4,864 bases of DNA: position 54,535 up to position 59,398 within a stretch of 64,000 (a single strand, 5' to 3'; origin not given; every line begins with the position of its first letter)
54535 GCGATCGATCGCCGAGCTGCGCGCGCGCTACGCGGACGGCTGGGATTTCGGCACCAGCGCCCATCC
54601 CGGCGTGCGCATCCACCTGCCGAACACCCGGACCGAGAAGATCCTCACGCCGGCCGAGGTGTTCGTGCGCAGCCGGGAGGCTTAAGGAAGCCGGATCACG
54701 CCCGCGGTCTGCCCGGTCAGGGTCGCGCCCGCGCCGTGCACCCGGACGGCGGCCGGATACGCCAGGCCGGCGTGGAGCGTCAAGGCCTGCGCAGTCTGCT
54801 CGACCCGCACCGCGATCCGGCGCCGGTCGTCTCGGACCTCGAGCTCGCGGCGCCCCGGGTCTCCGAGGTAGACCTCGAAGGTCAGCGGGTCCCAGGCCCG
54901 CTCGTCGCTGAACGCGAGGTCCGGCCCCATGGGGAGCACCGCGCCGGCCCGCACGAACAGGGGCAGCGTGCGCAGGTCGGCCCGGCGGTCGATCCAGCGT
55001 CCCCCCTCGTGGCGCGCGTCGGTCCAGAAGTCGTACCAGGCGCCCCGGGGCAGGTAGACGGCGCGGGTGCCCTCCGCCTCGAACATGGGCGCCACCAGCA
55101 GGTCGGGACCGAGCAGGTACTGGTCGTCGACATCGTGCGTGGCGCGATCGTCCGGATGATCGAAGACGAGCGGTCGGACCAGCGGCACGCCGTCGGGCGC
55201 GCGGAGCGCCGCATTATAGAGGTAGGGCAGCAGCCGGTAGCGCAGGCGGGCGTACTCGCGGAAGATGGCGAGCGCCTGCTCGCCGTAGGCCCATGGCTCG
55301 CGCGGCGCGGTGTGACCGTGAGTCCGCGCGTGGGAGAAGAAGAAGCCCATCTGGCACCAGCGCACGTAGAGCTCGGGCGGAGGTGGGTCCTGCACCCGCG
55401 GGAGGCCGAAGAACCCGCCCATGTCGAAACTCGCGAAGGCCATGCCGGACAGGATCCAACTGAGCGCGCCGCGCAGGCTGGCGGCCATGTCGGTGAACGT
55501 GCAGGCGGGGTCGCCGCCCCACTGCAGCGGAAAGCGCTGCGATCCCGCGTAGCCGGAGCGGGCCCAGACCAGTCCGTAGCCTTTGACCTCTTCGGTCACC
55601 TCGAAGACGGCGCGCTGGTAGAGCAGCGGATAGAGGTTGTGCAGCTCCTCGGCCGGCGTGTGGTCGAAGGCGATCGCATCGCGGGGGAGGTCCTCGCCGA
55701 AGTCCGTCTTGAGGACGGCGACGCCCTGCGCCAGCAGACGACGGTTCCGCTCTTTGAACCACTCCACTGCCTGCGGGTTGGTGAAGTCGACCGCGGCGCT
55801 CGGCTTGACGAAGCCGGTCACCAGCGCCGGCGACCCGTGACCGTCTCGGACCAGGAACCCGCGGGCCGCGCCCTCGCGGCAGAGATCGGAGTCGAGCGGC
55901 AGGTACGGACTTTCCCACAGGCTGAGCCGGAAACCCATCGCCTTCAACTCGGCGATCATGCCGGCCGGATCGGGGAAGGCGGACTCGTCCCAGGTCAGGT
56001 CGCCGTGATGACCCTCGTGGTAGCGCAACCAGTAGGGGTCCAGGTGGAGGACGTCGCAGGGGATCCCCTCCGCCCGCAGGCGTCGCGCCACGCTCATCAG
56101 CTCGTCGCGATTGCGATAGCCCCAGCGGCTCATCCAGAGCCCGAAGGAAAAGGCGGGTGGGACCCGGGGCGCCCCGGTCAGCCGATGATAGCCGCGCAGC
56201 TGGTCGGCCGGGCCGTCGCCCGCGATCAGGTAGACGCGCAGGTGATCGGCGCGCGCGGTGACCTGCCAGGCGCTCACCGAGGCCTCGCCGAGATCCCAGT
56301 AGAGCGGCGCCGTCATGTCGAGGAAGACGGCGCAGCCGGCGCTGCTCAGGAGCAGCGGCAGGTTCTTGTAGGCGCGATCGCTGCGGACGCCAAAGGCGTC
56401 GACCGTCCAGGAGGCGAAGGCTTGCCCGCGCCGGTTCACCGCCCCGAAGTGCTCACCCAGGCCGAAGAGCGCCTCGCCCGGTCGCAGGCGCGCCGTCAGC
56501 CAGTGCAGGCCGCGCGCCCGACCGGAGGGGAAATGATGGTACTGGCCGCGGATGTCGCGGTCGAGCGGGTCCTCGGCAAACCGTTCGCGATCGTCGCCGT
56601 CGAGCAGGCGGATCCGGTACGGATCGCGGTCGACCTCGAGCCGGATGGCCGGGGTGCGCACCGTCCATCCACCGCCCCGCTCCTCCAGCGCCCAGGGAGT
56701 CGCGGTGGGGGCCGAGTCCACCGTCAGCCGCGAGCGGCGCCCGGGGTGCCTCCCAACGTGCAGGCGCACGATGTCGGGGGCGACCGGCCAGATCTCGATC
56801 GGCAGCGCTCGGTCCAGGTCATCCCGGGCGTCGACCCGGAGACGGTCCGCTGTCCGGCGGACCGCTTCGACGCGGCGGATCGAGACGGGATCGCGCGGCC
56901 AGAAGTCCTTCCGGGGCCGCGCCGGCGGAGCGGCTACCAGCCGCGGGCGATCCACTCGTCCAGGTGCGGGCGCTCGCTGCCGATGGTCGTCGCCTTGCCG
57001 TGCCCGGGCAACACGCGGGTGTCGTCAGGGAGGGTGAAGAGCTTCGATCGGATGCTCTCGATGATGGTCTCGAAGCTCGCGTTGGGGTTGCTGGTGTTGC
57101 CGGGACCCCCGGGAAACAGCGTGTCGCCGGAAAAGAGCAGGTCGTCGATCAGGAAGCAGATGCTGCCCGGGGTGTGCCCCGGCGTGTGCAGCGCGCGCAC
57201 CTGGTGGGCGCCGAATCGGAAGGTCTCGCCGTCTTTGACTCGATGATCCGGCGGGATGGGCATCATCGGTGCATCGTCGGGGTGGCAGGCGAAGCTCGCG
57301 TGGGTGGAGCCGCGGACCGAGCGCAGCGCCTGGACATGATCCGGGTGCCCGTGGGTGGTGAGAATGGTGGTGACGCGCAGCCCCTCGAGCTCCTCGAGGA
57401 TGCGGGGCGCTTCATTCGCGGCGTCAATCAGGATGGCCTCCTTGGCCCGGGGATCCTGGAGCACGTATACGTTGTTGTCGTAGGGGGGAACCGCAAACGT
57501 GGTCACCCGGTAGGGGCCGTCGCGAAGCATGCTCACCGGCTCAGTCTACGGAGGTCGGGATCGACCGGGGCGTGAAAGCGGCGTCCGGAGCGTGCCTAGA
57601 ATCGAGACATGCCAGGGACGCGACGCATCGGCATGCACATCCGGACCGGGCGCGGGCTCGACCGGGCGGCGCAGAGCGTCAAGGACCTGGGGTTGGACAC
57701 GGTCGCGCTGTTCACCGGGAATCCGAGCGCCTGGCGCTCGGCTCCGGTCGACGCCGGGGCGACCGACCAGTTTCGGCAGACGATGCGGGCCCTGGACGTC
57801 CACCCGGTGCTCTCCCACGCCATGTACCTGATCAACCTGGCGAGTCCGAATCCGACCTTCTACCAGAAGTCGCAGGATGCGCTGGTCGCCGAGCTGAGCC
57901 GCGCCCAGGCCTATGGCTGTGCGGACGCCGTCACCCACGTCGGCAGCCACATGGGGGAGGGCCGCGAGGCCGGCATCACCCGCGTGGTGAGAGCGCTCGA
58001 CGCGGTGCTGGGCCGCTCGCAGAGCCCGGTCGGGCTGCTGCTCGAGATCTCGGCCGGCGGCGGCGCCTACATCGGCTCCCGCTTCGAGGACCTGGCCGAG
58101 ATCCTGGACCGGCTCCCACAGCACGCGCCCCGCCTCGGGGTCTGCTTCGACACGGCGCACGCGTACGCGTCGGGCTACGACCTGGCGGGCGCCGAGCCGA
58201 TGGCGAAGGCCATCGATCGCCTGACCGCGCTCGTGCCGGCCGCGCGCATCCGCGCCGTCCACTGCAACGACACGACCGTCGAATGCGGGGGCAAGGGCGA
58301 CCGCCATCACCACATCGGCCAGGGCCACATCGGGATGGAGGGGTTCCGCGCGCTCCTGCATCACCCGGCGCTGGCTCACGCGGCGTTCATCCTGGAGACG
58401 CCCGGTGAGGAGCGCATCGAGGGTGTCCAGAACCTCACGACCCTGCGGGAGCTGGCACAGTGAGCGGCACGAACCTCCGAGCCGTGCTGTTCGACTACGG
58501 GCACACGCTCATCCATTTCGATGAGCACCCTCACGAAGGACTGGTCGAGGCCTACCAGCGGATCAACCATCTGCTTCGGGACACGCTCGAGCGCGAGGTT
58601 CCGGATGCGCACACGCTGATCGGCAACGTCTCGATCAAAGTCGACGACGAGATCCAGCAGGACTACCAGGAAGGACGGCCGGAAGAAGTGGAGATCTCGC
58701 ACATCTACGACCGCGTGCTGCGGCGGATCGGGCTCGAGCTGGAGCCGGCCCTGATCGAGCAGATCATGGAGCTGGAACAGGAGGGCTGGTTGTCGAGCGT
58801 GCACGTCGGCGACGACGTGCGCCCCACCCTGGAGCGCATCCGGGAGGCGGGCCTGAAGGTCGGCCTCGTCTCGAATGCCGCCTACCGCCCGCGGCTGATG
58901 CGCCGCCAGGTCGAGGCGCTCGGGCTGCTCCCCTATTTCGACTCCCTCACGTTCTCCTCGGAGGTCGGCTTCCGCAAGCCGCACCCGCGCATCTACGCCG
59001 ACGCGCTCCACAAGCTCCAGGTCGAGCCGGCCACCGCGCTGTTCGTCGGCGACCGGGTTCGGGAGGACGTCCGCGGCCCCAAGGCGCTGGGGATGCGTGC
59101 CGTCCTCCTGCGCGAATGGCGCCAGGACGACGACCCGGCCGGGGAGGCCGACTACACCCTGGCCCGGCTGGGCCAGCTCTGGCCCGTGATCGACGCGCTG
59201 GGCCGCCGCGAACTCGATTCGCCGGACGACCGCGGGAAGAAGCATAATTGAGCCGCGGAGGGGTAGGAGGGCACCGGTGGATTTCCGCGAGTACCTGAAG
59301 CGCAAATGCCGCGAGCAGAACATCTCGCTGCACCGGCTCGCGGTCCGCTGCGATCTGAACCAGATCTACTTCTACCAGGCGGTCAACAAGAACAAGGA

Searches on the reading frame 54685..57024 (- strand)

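Call 30: search_protein_families(library=pfam, max_evalue=0.001, proteins=[window:54685-57024:-])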
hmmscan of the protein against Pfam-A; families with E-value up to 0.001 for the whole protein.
window:54685-57024:- (780 aa): 3 families
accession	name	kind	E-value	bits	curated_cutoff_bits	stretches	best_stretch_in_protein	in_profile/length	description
PF01055.32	Glyco_hydro_31_2nd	-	1.7e-89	300.8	23.5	1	286-604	1-327/328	Glycosyl hydrolases family 31 TIM-barrel domain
PF21365.3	Glyco_hydro_31_3rd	-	4e-28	98.2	24.4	1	612-697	1-87/87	Glycosyl hydrolase family 31 C-terminal domain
PF13802.12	Gal_mutarotas_2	-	7.5e-21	75.7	27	1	75-244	1-184/184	Glycosyl hydrolase 31 N-terminal galactose mutarotase-like domain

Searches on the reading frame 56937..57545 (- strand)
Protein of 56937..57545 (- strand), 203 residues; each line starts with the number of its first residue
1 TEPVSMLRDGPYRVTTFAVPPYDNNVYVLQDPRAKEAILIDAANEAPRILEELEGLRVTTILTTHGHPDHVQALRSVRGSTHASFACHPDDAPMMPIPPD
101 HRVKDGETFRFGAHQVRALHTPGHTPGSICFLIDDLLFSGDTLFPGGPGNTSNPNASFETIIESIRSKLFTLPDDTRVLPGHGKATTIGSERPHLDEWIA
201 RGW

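Call 87: search_protein_families(library=pfam, max_evalue=0.001, proteins=[window:56937-57545:-])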
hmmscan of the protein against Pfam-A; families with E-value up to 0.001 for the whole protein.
window:56937-57545:- (203 aa): 2 families
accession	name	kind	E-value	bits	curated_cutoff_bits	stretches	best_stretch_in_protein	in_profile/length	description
PF00753.33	Lactamase_B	-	1.4e-22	81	22.7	1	21-182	3-196/196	Metallo-beta-lactamase superfamily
PF12706.13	Lactamase_B_2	-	7.8e-05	22.8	27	1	38-142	3-143/200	Beta-lactamase superfamily domain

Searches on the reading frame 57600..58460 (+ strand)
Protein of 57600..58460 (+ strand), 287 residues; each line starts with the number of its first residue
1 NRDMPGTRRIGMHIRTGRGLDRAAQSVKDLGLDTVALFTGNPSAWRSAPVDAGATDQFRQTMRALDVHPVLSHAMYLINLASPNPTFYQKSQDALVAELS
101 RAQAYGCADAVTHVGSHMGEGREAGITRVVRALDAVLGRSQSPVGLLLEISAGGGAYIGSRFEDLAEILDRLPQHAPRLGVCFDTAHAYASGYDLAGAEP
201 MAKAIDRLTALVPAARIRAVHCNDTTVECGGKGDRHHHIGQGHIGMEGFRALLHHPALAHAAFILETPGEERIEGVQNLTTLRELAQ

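Call 87: search_protein_families(library=pfam, max_evalue=0.001, proteins=[window:57600-58460:+])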
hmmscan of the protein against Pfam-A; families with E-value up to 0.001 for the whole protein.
window:57600-58460:+ (287 aa): 1 family
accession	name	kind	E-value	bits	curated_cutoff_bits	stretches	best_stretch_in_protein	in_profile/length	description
PF01261.30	AP_endonuc_2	-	3.4e-47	161.7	31.1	1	26-271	3-233/249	Xylose isomerase-like TIM barrel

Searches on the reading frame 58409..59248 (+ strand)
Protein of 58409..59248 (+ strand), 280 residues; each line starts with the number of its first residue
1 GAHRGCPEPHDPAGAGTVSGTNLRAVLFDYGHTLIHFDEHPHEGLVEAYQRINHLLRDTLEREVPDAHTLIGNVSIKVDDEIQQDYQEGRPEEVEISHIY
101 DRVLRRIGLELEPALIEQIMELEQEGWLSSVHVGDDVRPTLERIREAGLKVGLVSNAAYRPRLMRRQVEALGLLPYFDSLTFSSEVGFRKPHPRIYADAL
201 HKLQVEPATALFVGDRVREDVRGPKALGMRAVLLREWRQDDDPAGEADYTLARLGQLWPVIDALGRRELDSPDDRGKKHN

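Call 87: search_protein_families(library=pfam, max_evalue=0.001, proteins=[window:58409-59248:+])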
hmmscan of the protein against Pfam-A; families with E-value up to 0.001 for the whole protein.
window:58409-59248:+ (280 aa): 3 families
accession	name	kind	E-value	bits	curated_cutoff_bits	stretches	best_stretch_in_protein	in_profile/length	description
PF00702.32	Hydrolase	-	9.7e-22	78.7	26.4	1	24-228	2-191/191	haloacid dehalogenase-like hydrolase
PF13419.12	HAD_2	-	1.9e-17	64.4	23.8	1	93-232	34-176/178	Haloacid dehalogenase-like hydrolase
PF13242.12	Hydrolase_like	-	1.8e-11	44.2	22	1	188-235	2-49/75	HAD-hyrolase-like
